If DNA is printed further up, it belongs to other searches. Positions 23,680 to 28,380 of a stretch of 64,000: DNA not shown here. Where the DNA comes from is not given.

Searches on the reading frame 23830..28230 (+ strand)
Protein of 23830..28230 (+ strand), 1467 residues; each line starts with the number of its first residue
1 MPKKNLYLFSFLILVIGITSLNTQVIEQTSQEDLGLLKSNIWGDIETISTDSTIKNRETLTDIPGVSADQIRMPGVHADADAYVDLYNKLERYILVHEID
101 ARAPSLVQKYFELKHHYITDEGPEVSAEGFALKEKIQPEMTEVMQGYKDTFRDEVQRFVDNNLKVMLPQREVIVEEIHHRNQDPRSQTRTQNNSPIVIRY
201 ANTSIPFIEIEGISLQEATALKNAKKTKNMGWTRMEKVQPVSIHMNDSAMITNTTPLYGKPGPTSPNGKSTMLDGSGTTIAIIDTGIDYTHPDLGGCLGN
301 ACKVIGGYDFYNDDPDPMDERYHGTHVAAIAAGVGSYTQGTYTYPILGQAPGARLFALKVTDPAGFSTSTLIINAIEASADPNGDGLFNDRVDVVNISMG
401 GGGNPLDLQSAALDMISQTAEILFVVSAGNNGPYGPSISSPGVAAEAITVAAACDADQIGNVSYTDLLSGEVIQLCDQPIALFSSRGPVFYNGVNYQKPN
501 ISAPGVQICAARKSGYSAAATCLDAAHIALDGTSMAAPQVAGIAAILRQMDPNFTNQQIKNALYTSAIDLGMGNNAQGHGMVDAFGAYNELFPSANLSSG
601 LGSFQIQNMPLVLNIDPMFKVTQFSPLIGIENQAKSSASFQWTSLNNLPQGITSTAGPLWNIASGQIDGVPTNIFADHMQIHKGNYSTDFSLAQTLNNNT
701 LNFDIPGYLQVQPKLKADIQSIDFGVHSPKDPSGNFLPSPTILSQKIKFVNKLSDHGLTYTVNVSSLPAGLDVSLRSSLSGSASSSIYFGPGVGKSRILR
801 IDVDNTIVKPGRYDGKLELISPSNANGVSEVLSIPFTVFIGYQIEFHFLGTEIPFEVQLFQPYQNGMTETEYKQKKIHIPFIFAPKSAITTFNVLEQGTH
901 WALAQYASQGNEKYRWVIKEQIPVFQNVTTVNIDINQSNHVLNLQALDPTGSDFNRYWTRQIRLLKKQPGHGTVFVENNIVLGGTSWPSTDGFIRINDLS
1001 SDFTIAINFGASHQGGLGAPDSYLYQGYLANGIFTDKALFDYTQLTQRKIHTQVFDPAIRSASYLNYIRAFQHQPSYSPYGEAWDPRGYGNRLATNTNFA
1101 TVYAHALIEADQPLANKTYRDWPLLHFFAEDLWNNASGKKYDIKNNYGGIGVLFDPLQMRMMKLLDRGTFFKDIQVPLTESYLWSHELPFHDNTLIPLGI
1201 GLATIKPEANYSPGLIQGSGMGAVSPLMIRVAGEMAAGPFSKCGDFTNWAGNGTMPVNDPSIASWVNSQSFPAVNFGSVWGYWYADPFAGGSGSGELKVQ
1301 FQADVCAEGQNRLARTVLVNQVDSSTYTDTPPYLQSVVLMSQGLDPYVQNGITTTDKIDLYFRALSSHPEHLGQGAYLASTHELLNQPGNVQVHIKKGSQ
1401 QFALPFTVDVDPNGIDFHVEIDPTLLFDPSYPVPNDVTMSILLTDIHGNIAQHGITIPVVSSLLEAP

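Call 20: search_protein_families(library=pfam, proteins=[window:23830-28230:+], max_evalue=0.00001)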
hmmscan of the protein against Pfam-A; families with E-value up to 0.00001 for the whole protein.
window:23830-28230:+ (1467 aa): 1 family
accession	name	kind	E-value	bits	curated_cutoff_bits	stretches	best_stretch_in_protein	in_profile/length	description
PF00082.27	Peptidase_S8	-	8.1e-49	166.9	21.8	1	275-580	1-288/288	Subtilase family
